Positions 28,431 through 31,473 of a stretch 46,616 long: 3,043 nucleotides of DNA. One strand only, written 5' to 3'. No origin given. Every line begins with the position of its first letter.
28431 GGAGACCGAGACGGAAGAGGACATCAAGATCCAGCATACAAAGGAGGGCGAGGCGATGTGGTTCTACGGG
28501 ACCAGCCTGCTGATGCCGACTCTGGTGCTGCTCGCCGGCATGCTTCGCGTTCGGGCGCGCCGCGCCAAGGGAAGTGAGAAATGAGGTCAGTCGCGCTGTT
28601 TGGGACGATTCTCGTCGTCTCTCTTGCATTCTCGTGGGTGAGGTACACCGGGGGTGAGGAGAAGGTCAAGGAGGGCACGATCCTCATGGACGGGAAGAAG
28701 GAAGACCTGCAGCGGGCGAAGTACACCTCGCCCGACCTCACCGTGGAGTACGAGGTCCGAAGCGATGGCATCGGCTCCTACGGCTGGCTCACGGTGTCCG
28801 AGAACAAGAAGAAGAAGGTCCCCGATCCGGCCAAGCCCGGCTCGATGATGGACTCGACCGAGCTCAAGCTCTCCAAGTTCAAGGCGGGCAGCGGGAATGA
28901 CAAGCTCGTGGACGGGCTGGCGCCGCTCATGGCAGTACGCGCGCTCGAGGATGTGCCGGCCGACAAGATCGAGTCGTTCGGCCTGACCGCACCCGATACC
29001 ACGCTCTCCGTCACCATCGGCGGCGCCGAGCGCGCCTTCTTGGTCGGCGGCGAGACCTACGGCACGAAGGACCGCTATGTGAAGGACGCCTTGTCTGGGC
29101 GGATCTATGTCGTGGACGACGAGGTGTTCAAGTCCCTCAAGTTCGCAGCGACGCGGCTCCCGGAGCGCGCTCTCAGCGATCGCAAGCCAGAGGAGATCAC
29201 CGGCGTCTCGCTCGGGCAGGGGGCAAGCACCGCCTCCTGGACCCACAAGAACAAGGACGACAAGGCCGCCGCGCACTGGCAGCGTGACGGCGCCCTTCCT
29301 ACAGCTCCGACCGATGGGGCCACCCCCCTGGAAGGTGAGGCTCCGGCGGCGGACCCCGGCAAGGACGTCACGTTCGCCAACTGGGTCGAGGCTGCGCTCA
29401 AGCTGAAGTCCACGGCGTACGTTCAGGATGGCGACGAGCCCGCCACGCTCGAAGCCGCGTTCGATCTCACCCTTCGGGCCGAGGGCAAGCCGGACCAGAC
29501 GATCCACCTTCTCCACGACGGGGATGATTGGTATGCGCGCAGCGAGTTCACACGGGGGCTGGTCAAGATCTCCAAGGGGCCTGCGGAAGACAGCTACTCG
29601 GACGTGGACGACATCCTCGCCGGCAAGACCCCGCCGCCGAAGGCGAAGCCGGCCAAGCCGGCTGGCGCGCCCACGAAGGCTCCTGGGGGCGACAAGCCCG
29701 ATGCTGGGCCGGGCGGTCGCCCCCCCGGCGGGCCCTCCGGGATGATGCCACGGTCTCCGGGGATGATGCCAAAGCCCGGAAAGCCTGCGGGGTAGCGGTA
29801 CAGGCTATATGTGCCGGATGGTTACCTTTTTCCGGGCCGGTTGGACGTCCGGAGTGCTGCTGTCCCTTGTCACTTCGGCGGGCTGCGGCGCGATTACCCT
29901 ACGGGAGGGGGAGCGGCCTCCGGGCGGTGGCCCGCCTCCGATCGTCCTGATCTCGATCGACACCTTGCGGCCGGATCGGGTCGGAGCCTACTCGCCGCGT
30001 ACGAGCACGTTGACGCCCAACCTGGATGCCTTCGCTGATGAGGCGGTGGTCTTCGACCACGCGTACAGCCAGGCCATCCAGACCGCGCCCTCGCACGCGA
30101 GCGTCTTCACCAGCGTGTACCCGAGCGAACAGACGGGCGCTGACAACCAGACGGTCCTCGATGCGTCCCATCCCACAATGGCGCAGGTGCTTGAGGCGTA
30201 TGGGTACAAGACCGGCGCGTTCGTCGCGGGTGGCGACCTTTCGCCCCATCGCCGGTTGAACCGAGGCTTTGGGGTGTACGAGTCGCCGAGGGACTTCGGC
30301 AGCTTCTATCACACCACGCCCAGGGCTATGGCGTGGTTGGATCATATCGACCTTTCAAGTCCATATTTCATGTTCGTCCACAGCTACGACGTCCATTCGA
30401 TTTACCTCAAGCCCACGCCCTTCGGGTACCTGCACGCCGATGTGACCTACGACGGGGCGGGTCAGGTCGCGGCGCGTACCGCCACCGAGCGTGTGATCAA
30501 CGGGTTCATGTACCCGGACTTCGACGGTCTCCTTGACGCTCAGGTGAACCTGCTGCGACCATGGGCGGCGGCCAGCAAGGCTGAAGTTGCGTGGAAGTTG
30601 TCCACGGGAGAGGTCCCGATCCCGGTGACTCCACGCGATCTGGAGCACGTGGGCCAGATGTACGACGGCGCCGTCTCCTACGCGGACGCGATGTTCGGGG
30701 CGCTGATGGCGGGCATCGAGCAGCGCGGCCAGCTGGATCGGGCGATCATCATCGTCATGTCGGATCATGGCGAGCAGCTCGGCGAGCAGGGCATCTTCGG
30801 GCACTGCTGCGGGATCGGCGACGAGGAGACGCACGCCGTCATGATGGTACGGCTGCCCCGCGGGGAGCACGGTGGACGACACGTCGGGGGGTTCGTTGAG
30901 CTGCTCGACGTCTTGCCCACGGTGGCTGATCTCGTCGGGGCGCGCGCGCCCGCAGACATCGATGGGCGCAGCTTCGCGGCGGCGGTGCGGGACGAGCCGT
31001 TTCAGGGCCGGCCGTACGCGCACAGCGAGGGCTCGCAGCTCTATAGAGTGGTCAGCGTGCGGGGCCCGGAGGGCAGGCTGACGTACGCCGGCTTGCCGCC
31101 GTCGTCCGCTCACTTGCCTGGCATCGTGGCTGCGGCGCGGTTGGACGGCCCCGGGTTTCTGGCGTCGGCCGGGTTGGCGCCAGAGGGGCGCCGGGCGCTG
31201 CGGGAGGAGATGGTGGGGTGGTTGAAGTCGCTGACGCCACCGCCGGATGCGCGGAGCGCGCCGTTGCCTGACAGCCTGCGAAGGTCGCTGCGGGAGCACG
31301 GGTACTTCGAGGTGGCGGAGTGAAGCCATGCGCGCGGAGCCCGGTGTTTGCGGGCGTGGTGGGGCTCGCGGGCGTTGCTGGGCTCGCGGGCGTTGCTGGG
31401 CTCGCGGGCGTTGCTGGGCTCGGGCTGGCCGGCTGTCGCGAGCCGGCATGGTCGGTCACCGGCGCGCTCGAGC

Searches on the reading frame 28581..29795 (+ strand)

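Call 54: search_protein_families(library=pfam, proteins=[window:28581-29795:+], max_evalue=0.00001)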
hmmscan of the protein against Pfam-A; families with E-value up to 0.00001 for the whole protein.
window:28581-29795:+ (404 aa): 1 family
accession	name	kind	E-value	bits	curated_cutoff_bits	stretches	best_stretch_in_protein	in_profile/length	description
PF14238.11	DUF4340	-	1.4e-11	45.4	25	1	107-285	17-173/183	Domain of unknown function (DUF4340)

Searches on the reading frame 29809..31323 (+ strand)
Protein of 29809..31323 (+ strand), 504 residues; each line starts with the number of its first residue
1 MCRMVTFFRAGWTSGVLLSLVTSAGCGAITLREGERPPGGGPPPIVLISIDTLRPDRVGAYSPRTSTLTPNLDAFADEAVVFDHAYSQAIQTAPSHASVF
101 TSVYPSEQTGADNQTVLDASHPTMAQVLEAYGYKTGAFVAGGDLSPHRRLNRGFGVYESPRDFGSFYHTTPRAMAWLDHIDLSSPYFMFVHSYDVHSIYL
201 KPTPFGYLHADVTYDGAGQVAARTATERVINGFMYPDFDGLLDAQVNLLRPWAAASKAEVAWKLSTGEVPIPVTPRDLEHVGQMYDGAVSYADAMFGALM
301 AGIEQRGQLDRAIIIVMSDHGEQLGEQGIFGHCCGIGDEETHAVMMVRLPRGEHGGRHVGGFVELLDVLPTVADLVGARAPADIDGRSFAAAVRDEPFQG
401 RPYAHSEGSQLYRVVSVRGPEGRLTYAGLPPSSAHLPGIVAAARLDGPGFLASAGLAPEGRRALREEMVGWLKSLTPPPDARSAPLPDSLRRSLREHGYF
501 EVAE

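Call 54: search_protein_families(library=pfam, proteins=[window:29809-31323:+], max_evalue=0.00001)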
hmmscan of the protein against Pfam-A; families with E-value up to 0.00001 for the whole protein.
window:29809-31323:+ (504 aa): 2 families
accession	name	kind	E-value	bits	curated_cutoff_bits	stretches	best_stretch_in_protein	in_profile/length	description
PF00884.28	Sulfatase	-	2.4e-31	109.6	25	1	45-377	3-300/301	Sulfatase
PF01663.27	Phosphodiest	-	5.3e-11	43.2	23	0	46-107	2-59/342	Type I phosphodiesterase / nucleotide pyrophosphatase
